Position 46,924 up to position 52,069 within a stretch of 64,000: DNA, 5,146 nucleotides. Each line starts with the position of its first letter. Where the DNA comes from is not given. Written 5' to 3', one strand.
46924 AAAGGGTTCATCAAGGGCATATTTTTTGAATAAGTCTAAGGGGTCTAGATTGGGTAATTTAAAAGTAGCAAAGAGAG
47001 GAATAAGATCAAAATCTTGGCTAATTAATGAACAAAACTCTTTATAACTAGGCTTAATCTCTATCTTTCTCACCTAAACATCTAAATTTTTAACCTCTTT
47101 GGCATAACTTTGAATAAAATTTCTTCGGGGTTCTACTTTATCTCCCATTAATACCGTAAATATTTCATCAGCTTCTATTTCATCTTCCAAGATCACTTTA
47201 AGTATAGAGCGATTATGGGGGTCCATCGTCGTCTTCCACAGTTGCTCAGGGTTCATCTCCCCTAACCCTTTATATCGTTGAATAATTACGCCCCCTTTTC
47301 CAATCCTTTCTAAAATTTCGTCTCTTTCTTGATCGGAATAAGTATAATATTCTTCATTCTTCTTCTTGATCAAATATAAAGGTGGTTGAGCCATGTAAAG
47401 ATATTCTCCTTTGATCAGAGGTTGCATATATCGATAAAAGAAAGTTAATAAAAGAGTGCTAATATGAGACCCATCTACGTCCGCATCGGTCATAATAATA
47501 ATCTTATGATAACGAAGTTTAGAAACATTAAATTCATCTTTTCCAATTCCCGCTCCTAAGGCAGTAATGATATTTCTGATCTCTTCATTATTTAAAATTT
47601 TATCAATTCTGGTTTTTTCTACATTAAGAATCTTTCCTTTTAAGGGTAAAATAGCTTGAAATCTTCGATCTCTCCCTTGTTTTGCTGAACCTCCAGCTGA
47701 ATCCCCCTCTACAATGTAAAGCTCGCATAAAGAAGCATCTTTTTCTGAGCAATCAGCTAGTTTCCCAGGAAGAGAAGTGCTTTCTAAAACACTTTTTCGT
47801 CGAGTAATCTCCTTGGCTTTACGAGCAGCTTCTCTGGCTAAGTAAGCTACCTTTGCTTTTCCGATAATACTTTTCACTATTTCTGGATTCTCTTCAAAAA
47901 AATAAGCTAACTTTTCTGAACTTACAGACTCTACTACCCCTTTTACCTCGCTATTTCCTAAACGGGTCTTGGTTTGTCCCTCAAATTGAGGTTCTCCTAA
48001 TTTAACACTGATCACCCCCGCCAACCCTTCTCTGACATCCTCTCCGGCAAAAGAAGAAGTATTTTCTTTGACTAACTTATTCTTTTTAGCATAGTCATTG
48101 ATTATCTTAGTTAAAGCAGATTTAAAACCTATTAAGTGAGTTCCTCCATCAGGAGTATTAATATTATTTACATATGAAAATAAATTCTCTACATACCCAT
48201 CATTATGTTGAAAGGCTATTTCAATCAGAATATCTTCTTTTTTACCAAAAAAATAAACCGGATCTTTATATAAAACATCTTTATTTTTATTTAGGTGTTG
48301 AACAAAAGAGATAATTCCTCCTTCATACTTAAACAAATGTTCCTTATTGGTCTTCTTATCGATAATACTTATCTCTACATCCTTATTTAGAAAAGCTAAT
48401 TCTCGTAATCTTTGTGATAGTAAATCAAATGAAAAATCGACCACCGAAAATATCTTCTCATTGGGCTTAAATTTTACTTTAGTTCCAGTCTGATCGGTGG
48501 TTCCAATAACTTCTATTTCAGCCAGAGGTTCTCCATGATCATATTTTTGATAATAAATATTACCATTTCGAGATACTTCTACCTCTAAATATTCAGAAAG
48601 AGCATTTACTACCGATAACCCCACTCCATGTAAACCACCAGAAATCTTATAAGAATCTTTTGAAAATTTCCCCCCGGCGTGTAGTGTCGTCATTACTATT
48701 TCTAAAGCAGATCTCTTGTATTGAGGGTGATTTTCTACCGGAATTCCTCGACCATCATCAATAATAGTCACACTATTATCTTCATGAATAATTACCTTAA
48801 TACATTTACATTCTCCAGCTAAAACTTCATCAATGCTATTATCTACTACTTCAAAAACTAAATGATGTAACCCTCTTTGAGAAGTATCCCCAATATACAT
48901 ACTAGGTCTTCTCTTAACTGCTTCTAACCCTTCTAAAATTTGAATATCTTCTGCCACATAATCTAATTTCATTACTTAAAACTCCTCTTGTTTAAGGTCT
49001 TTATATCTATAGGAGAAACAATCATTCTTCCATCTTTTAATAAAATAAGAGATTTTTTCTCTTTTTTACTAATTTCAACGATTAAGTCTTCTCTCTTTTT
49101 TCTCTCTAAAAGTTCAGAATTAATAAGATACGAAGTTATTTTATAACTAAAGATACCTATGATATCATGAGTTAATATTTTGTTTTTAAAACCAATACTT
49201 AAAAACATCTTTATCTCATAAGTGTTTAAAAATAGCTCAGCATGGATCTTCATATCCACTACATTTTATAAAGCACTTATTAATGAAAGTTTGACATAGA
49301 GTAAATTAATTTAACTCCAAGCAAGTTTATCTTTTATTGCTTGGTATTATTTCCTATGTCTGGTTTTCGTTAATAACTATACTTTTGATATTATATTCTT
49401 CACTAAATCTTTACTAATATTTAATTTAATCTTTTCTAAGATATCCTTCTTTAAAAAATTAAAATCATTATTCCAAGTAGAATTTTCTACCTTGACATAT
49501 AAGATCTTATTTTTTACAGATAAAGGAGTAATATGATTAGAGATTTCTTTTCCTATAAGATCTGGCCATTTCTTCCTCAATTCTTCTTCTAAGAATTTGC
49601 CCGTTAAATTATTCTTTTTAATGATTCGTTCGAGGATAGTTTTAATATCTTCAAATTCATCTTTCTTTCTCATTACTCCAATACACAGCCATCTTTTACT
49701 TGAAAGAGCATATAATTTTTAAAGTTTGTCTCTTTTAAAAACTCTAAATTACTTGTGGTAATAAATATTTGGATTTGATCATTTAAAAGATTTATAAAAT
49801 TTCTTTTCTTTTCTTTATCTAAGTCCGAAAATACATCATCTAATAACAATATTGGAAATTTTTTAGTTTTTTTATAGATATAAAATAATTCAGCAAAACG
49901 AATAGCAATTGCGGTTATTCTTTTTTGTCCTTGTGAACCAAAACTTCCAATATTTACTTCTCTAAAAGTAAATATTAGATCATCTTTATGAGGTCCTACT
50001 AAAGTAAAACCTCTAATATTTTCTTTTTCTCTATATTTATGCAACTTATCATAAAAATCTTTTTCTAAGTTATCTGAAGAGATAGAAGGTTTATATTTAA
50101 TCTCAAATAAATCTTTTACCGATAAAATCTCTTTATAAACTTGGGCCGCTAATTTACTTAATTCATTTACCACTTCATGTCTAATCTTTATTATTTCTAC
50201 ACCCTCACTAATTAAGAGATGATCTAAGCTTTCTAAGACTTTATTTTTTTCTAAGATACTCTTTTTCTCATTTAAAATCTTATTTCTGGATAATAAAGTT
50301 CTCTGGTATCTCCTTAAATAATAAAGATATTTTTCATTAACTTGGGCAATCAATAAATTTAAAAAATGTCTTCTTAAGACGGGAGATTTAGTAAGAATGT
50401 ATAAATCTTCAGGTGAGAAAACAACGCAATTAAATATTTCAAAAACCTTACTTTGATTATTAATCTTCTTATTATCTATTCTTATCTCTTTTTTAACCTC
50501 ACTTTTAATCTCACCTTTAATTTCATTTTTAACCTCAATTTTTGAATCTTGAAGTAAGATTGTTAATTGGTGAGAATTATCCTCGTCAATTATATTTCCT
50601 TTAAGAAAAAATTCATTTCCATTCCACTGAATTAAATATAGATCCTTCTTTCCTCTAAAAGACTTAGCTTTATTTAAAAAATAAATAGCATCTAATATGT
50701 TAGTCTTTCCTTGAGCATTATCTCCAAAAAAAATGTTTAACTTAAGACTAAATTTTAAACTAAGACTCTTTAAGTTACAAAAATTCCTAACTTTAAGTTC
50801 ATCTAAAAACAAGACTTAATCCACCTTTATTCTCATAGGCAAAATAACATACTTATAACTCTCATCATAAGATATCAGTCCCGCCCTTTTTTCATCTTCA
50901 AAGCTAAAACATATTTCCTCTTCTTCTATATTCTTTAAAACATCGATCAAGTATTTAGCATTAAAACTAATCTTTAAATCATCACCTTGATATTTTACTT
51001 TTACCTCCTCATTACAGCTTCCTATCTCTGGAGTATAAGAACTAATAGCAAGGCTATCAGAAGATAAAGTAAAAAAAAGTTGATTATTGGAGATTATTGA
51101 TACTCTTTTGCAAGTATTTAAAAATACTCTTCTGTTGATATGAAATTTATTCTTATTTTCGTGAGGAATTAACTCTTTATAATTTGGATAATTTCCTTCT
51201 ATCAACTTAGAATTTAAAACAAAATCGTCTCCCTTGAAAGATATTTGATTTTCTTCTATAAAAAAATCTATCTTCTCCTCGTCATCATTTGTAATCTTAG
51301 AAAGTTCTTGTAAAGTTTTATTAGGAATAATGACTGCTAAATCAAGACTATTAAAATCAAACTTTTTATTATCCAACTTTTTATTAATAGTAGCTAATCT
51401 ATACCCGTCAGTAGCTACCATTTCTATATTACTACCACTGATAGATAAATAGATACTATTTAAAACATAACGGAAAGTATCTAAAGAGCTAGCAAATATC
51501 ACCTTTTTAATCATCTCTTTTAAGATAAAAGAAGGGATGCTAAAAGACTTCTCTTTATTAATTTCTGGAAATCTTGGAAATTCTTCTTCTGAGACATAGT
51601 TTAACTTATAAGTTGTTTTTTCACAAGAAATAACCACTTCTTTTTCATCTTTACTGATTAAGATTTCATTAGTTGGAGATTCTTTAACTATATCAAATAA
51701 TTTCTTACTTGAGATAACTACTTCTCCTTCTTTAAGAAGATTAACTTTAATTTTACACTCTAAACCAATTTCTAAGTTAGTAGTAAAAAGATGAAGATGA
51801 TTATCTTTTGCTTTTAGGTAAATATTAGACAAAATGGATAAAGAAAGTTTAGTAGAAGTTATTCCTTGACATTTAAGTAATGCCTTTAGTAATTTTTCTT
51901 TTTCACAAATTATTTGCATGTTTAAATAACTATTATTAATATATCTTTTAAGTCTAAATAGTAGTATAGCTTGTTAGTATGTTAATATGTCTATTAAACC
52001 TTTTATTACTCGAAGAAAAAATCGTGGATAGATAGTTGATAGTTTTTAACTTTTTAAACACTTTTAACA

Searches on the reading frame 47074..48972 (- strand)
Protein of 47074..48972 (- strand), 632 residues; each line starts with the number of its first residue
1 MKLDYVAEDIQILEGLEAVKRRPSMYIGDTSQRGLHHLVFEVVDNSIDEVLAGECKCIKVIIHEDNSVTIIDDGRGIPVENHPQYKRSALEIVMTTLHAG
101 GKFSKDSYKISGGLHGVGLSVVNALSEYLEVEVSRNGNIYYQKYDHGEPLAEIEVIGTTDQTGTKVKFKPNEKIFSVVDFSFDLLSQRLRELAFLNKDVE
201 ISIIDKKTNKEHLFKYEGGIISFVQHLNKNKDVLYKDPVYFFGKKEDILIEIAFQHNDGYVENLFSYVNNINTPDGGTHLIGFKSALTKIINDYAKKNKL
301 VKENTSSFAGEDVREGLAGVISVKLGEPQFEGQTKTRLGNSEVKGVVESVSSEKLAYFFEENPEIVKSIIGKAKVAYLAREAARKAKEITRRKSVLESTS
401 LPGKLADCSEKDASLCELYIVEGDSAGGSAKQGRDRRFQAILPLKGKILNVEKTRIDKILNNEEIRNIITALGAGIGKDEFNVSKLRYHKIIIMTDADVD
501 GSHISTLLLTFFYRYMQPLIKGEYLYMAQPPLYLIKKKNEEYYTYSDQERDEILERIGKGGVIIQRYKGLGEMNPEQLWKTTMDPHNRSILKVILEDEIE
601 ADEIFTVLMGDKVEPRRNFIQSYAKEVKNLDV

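Call 31: search_protein_families(library=pfam, proteins=[window:47074-48972:-], max_evalue=0.00001)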
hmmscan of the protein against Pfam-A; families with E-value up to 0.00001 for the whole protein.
window:47074-48972:- (632 aa): 4 families
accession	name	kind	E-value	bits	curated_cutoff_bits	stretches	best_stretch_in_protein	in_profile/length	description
PF00204.31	DNA_gyraseB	-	1.5e-60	204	27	1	219-388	1-172/173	DNA gyrase B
PF00986.26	DNA_gyraseB_C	-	5.6e-30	103.7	29.8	1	560-621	2-63/63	DNA gyrase B subunit, carboxyl terminus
PF01751.28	Toprim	-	1.7e-20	73.4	23.1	1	417-518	1-86/96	Toprim domain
PF02518.31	HATPase_c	-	5e-19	69.2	26.4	1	32-171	3-108/111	Histidine kinase-, DNA gyrase B-, and HSP90-like ATPase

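Call 43: find_related_loci(query=window:47074-48972:-, collection=genome_contigs, flank=10000)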
Query window:47074-48972:- (632 aa) in genome_contigs; peptide patterns used: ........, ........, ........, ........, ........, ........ (x = any residue, [..] = any of these).
524 stretches matched a pattern; 458 encode a relative of the query (tblastn E <= 1e-3); the best 80 are kept; 80 distinct loci.
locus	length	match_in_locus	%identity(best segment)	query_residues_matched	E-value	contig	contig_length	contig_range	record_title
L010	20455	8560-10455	81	1-632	0e+0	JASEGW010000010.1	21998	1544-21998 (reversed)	MAG: bacterium isolate Yes70-06 NODE_10_length_21998_cov_16.508499, whole genome shotgun sequence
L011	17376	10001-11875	67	4-632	0e+0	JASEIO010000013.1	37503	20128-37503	MAG: bacterium isolate Yes71-08 NODE_13_length_37503_cov_33.701106, whole genome shotgun sequence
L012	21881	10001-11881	66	4-632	0e+0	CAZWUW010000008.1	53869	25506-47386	MAG TPA_asm: uncultured Eubacteriales bacterium isolate SRP302447_co1_816 genome assembly, contig: NODE_1863_length_5386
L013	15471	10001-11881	66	4-632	0e+0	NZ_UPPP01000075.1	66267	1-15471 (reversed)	Lucifera butyrica isolate LUCI, whole genome shotgun sequence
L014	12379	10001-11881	67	4-632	0e+0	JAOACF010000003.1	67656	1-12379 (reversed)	MAG: Negativicutes bacterium isolate SKW2 NODE_2_length_67656_cov_4.435683, whole genome shotgun sequence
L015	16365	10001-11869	63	5-632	0e+0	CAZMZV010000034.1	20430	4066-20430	MAG TPA_asm: uncultured Methanotrichaceae archaeon isolate binchicken_co193_82 genome assembly, contig: NODE_1329_length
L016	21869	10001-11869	62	5-632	0e+0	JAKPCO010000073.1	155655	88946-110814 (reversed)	MAG: Methanobacteriota archaeon isolate JPMR_maxbin.022_sub k141_567372, whole genome shotgun sequence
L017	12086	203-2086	62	4-632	0e+0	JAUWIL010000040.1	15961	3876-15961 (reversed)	MAG: Methanobacteriota archaeon isolate CSMAG_2293 CSMAG_2293_k127_8415243_length_15961_cov_18.0056, whole genome shotgu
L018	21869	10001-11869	62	5-632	0e+0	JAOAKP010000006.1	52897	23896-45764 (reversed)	MAG: Methanothrix sp. isolate SKW87 NODE_6_length_52897_cov_6.195396, whole genome shotgun sequence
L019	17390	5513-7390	66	5-632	0e+0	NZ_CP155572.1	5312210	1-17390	Sporomusa malonica strain DSM 5090 chromosome, complete genome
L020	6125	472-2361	63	5-632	0e+0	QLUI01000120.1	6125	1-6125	MAG: Bacillota bacterium isolate GPS1B09 DDT30_120, whole genome shotgun sequence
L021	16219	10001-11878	64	5-632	0e+0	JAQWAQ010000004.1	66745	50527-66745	MAG: Negativicutes bacterium isolate STF2_20 NODE_746_length_66745_cov_3.849515_Sandtown_F2, whole genome shotgun sequen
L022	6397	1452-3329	64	5-632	0e+0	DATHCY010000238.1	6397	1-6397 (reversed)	MAG TPA_asm: Methanocella sp. isolate SMAG_U12379 k141_1324701, whole genome shotgun sequence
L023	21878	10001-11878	65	5-632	0e+0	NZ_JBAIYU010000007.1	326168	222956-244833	Dendrosporobacter sp. 1207_IL3150 NODE_3_length_326168_cov_46.496143, whole genome shotgun sequence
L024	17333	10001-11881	64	4-632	0e+0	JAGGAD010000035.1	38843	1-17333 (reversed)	MAG: Bacillota bacterium isolate CTSoil_081 scaffold_864, whole genome shotgun sequence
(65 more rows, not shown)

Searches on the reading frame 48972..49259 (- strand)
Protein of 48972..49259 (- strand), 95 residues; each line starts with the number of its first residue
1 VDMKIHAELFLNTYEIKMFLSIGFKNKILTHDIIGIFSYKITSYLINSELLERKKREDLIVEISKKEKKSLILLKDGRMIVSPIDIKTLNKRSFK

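Call 31: search_protein_families(library=pfam, proteins=[window:48972-49259:-], max_evalue=0.00001)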
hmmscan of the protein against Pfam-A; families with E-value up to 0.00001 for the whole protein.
window:48972-49259:- (95 aa): 1 family
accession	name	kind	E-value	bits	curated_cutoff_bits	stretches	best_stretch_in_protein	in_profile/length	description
PF04025.18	RemA-like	-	1.6e-08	35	26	1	19-92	1-72/73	Extracellular matrix regulatory protein A-like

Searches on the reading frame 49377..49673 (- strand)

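Call 31: search_protein_families(library=pfam, proteins=[window:49377-49673:-], max_evalue=0.00001)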
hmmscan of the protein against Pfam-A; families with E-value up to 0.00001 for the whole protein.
window:49377-49673:- (98 aa): 1 family
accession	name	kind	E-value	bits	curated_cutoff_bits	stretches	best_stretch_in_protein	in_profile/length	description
PF05258.17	DciA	-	1.5e-16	60.8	24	1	10-94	2-87/89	Dna[CI] antecedent, DciA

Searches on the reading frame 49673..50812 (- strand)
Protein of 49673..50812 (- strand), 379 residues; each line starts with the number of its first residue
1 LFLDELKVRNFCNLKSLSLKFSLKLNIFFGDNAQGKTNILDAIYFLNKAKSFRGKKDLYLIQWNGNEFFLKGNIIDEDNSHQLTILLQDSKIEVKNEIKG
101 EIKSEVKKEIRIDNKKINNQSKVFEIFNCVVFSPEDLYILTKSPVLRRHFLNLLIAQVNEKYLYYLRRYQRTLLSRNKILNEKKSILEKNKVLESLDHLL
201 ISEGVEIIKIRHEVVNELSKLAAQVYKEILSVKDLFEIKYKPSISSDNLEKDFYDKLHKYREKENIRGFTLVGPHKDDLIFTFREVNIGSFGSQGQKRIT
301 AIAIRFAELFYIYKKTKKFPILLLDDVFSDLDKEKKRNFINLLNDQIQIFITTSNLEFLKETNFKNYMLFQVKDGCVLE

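Call 32: search_protein_families(library=pfam, proteins=[window:49673-50812:-], max_evalue=0.00001)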
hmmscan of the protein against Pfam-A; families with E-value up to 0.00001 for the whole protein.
window:49673-50812:- (379 aa): 2 families
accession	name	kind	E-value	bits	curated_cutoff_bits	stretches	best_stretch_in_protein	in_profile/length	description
PF02463.25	SMC_N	-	3.2e-24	86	40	1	3-375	2-217/220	RecF/RecN/SMC N terminal domain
PF13304.12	AAA_21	-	5.5e-08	33.7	27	1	25-355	1-299/304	AAA domain, putative AbiEii toxin, Type IV TA system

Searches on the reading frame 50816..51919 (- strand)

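Call 32: search_protein_families(library=pfam, proteins=[window:50816-51919:-], max_evalue=0.00001)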
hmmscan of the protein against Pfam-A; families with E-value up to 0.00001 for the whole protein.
window:50816-51919:- (367 aa): 3 families
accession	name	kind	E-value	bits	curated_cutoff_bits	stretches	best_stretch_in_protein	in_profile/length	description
PF00712.24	DNA_pol3_beta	-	1.4e-29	103.1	24.4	1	1-117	1-119/120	DNA polymerase III beta subunit, N-terminal domain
PF02767.21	DNA_pol3_beta_2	-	3.6e-29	101.9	27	1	128-246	2-116/116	DNA polymerase III beta subunit, central domain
PF02768.20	DNA_pol3_beta_3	-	1.8e-26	92.7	27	1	248-363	1-121/121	DNA polymerase III beta subunit, C-terminal domain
